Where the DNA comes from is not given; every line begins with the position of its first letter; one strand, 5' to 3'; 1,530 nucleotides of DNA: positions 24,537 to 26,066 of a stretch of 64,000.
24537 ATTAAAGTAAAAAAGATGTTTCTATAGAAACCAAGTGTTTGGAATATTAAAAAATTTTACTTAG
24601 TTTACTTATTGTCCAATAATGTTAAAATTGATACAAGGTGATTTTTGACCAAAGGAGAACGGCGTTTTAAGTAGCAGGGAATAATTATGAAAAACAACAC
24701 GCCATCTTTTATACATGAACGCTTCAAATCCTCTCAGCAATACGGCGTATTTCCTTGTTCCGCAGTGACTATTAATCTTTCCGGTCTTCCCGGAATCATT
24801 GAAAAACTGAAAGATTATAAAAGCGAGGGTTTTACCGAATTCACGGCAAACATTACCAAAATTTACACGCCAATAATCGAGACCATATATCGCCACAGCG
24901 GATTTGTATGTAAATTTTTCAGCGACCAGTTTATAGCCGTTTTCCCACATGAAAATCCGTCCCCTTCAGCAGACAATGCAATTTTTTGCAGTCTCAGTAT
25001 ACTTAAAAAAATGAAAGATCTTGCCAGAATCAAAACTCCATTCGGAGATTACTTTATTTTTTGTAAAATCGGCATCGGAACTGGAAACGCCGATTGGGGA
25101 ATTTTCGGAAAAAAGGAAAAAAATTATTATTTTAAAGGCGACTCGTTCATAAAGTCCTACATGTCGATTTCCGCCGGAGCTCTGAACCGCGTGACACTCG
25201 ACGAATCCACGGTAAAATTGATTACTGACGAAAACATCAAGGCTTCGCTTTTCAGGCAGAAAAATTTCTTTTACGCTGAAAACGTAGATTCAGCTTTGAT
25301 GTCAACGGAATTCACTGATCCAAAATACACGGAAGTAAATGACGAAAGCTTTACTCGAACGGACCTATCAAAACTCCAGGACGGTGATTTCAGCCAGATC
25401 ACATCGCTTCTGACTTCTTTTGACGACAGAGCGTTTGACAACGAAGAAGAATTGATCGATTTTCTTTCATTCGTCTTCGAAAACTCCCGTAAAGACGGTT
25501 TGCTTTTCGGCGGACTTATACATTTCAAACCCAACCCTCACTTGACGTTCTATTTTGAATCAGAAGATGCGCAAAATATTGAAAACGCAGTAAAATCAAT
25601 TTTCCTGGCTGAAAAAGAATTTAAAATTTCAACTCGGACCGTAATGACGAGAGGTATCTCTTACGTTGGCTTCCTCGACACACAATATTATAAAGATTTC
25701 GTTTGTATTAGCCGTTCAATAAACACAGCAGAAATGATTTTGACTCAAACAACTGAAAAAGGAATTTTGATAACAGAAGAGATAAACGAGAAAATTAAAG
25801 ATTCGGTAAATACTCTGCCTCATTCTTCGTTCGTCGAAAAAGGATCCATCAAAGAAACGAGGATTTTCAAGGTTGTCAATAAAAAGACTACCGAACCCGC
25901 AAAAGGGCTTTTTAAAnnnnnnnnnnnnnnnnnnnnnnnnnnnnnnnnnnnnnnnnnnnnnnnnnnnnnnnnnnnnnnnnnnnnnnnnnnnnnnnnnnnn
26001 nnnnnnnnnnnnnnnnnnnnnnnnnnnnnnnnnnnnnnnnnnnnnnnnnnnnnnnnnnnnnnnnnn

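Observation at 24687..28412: Second cyclase-STAND-TPR paralog whose cyclase-like domains look catalytically dead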

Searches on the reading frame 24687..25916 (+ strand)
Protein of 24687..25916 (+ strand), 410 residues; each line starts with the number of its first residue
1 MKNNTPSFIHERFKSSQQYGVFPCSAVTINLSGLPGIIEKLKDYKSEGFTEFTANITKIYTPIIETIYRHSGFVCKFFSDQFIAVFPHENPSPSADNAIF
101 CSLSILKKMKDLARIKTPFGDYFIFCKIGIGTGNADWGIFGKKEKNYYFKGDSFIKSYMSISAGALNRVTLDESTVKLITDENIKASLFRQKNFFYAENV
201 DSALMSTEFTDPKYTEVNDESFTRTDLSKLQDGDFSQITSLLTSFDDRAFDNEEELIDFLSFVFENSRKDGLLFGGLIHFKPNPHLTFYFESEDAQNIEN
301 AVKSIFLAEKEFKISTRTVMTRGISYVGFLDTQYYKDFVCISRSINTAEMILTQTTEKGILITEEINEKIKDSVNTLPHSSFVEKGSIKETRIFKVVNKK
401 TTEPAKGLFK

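Call 12: search_solved_structures(query=window:24687-25916:+, max_evalue=10, show_alignments=3)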
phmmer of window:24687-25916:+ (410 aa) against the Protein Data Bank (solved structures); distinct sequences matched with E-value up to 10: 14.
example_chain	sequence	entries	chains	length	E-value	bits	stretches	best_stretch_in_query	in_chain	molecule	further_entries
3r5g_A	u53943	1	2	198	0.0089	18.1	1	320-400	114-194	CyaB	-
1wc0_A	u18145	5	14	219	0.027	16.6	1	317-394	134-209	ADENYLATE CYCLASE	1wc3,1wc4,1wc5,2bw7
1wc1_A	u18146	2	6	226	0.032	16.3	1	317-394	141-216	ADENYLATE CYCLASE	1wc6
2w01_A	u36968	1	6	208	0.045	15.8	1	46-149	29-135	ADENYLATE CYCLASE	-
5oyh_A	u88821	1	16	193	0.15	14.1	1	53-182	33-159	Nucleotide cyclase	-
6fht_A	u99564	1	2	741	0.15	14.1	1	51-148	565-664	Bacteriophytochrome,Adenylate cyclase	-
8buz_A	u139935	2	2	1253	0.2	13.7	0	67-205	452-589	Adenylate cyclase type 8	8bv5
6sir_A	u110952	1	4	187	0.29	13.1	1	54-182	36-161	Nucleotide cyclase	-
4ni2_B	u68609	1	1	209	0.77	11.8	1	27-183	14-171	Guanylate cyclase soluble subunit beta-1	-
2wz1_A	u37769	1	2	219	0.89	11.6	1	27-183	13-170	GUANYLATE CYCLASE SOLUBLE SUBUNIT BETA-1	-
2ux0_A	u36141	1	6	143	1.1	11.3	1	221-269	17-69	CALCIUM-CALMODULIN DEPENDENT PROTEIN KINASE (CAM KINASE) II GAMMA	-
3uvj_B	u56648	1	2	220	1.1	11.2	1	27-183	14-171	Guanylate cyclase soluble subunit beta-1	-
1exs_A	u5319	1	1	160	1.5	10.8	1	295-378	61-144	BETA-LACTOGLOBULIN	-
2w2c_A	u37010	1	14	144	1.8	10.6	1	223-272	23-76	CALCIUM/CALMODULIN-DEPENDENT PROTEIN KINASE TYPE II DELTA CHAIN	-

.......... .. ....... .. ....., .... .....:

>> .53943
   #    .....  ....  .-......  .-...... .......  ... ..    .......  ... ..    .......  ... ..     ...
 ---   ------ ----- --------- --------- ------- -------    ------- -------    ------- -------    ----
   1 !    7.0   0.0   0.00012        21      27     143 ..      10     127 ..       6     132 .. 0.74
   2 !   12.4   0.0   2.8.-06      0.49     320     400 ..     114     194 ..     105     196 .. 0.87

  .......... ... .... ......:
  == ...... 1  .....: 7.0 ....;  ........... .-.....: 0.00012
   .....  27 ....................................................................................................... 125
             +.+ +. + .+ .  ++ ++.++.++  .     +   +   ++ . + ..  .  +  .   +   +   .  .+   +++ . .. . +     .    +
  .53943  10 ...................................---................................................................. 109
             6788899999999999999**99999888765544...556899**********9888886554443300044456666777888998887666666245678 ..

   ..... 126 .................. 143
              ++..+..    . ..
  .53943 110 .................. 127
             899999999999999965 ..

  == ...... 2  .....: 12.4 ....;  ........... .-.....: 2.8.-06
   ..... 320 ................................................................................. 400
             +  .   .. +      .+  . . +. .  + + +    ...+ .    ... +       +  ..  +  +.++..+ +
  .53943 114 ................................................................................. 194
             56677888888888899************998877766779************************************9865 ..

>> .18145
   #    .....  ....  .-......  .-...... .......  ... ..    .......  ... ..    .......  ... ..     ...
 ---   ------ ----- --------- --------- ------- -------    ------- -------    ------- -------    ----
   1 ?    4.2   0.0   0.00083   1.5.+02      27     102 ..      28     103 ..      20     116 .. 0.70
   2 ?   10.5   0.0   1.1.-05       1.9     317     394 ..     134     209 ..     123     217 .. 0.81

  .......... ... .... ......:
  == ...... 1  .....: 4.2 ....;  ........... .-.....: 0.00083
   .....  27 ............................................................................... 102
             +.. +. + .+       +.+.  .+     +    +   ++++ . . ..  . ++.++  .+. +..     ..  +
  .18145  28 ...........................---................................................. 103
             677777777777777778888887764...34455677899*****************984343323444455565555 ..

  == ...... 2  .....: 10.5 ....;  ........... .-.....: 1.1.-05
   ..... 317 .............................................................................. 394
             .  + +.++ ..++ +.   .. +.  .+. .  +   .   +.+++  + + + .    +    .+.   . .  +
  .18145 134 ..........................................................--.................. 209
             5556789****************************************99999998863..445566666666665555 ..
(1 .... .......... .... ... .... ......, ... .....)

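Call 16: search_solved_structures(query=A1, max_evalue=1, show_alignments=4)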
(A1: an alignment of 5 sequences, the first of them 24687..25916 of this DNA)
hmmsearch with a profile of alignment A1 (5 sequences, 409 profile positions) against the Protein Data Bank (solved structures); distinct sequences matched with E-value up to 1: 36.
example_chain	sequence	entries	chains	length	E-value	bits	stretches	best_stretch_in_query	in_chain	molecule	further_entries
4cm2_A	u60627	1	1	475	1.2e-08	37.4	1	22-171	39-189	ADENYLATE CYCLASE TYPE 10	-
4oya_A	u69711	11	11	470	1.4e-08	37.2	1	22-171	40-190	Adenylate cyclase type 10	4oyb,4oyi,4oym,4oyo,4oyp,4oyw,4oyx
4clf_A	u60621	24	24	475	1.5e-08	37.1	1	22-171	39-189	ADENYLATE CYCLASE TYPE 10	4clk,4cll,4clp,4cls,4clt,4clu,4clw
4cm0_A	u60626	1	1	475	1.5e-08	37.1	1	22-171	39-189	SOLUBLE ADENYLYL CYCLASE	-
3r5g_A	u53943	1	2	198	3.9e-07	32.5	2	25-141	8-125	CyaB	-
2w01_A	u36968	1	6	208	1.4e-05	27.3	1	45-175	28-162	ADENYLATE CYCLASE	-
6fht_A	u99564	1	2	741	2.5e-05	26.5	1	45-175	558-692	Bacteriophytochrome,Adenylate cyclase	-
1wc0_A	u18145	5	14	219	0.00029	23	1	27-184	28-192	ADENYLATE CYCLASE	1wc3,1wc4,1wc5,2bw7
1wc1_A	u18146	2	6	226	0.00035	22.7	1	27-184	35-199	ADENYLATE CYCLASE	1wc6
5mbg_A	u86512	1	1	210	0.00094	21.3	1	50-153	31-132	Beta subunit of photoactivated adenylyl cyclase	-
5mbh_A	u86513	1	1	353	0.0018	20.4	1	50-154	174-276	Beta subunit of photoactivated adenylyl cyclase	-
5m27_A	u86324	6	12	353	0.0028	19.8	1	50-153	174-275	Beta subunit of photoactivated adenylyl cyclase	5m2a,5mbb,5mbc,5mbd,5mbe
5mbj_A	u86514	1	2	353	0.0028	19.8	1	50-153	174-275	Beta subunit of photoactivated adenylyl cyclase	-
5mbk_A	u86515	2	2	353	0.0028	19.7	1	50-153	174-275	Beta subunit of photoactivated adenylyl cyclase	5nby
5x4t_A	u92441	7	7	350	0.0033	19.5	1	50-156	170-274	Photoactivated adenylyl cyclase | Family 3 adenylate cyclase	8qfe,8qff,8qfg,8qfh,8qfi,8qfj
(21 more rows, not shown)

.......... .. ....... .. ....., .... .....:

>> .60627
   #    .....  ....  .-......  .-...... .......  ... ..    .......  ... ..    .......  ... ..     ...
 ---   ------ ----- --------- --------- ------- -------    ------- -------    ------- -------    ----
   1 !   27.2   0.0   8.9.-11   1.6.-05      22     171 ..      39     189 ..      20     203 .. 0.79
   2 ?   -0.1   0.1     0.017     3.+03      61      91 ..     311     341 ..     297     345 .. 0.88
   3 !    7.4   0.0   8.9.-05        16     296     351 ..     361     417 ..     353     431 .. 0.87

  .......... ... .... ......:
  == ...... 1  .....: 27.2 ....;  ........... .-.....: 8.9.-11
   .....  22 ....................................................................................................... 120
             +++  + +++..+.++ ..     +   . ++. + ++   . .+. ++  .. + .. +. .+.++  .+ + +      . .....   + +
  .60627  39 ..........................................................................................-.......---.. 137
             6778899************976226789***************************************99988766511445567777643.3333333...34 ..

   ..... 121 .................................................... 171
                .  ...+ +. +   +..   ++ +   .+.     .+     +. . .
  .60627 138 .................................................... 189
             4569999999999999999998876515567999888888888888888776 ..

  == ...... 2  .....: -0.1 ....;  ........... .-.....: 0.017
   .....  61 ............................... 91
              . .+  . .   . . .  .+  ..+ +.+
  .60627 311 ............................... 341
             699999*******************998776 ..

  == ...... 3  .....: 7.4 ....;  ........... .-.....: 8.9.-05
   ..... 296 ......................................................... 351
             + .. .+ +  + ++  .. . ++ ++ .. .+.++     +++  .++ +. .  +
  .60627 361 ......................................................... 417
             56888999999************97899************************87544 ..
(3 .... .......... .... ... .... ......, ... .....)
